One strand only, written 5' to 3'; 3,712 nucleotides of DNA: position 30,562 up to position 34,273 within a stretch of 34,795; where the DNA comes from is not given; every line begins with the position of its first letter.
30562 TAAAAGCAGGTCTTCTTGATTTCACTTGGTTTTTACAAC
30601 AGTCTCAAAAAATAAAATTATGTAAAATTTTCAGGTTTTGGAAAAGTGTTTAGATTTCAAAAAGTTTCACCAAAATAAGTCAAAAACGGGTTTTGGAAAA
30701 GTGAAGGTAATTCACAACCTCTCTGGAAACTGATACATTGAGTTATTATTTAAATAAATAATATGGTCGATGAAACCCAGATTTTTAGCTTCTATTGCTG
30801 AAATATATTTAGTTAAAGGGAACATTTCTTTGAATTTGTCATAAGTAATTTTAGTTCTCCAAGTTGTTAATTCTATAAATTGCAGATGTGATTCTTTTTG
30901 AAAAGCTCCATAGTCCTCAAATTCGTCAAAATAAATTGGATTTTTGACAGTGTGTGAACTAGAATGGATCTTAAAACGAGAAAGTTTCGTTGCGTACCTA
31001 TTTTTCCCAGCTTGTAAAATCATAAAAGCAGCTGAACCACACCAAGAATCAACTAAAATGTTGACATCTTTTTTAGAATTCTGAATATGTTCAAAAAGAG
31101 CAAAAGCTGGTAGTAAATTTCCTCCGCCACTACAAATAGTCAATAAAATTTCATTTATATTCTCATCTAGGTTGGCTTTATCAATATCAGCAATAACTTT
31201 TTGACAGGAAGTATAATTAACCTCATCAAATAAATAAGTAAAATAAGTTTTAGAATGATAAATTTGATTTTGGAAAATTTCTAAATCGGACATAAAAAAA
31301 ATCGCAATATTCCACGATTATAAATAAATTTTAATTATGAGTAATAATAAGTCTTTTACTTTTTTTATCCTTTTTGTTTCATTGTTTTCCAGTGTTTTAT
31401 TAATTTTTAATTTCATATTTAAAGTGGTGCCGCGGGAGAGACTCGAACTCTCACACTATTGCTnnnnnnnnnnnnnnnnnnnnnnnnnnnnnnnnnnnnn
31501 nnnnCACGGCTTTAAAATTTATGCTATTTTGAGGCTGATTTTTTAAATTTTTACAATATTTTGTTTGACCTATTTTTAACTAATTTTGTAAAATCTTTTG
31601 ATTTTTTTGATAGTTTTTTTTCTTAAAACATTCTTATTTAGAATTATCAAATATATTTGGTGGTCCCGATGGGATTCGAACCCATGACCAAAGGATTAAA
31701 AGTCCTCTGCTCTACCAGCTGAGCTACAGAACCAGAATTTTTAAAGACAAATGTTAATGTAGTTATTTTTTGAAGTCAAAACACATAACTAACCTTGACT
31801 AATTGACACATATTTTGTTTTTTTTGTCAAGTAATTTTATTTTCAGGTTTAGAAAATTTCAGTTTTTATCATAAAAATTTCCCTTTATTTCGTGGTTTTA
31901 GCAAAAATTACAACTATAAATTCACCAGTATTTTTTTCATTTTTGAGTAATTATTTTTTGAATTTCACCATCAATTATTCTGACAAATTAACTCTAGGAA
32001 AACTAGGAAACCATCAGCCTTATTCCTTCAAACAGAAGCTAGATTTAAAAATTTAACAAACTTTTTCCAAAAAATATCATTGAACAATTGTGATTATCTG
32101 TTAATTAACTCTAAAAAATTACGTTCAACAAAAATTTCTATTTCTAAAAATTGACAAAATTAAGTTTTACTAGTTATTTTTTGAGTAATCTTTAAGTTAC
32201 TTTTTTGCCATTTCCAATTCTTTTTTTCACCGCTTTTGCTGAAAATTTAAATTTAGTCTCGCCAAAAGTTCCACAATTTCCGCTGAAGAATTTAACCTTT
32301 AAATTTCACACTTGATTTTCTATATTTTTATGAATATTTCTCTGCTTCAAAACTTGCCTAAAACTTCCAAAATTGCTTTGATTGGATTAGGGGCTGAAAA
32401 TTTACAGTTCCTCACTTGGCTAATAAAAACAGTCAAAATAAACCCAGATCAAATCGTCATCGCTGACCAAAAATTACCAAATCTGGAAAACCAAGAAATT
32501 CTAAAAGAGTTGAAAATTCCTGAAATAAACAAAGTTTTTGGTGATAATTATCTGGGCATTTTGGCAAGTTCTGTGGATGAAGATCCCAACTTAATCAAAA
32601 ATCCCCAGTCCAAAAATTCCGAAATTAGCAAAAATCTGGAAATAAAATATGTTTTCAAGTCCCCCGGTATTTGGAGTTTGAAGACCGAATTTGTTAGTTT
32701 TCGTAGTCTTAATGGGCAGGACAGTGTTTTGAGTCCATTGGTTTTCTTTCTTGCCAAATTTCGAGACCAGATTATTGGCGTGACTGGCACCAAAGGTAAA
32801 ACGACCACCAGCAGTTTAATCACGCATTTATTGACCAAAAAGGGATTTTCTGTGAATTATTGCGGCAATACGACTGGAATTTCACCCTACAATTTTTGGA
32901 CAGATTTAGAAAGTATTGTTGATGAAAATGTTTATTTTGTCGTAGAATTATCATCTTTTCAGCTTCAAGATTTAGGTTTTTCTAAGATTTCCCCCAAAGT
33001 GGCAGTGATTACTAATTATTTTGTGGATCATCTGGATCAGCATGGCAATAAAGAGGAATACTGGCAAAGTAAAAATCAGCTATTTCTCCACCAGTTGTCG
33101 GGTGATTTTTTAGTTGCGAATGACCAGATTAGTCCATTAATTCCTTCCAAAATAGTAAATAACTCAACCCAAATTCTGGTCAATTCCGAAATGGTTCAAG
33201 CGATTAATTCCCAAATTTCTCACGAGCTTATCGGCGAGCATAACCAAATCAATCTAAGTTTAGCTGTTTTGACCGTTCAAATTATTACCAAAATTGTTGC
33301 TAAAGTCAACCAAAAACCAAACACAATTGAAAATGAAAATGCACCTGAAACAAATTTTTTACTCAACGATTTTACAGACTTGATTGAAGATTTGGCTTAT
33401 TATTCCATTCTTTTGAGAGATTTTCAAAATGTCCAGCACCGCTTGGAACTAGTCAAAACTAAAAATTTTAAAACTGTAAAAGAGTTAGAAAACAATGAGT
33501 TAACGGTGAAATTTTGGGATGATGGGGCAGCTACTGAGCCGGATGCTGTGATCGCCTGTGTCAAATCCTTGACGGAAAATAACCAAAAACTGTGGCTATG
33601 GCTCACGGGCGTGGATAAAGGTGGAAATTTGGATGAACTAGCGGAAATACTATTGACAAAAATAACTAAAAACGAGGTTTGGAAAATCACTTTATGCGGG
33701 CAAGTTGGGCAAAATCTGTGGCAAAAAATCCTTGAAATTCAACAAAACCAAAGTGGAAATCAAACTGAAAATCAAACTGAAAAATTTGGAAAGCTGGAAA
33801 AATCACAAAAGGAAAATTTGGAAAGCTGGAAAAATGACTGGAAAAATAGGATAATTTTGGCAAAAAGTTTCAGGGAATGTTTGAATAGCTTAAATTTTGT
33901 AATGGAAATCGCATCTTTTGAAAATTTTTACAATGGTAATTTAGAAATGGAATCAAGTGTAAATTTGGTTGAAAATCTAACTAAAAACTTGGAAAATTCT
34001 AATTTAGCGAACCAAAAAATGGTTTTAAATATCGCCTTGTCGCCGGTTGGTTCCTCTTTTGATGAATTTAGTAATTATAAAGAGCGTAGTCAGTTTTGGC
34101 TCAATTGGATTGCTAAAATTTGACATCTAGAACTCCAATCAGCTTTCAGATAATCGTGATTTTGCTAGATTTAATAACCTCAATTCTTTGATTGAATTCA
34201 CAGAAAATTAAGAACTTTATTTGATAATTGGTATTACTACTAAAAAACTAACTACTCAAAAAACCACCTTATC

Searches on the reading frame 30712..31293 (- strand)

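Call 19: search_protein_families(library=pfam, proteins=[window:30712-31293:-], max_evalue=0.001)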
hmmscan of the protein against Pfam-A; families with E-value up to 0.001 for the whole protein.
window:30712-31293:- (193 aa): 1 family
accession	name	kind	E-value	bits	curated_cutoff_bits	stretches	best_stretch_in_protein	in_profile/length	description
PF00574.28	CLP_protease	-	4.1e-16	59.8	20.2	1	20-179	20-179/182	Clp protease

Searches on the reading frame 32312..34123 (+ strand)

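Call 19: search_protein_families(library=pfam, proteins=[window:32312-34123:+], max_evalue=0.001)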
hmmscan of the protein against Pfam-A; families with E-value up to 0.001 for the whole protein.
window:32312-34123:+ (603 aa): 1 family
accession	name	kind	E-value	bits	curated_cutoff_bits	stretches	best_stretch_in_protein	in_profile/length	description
PF08245.18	Mur_ligase_M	-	9.5e-25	88.2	24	1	157-279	1-133/200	Mur ligase middle domain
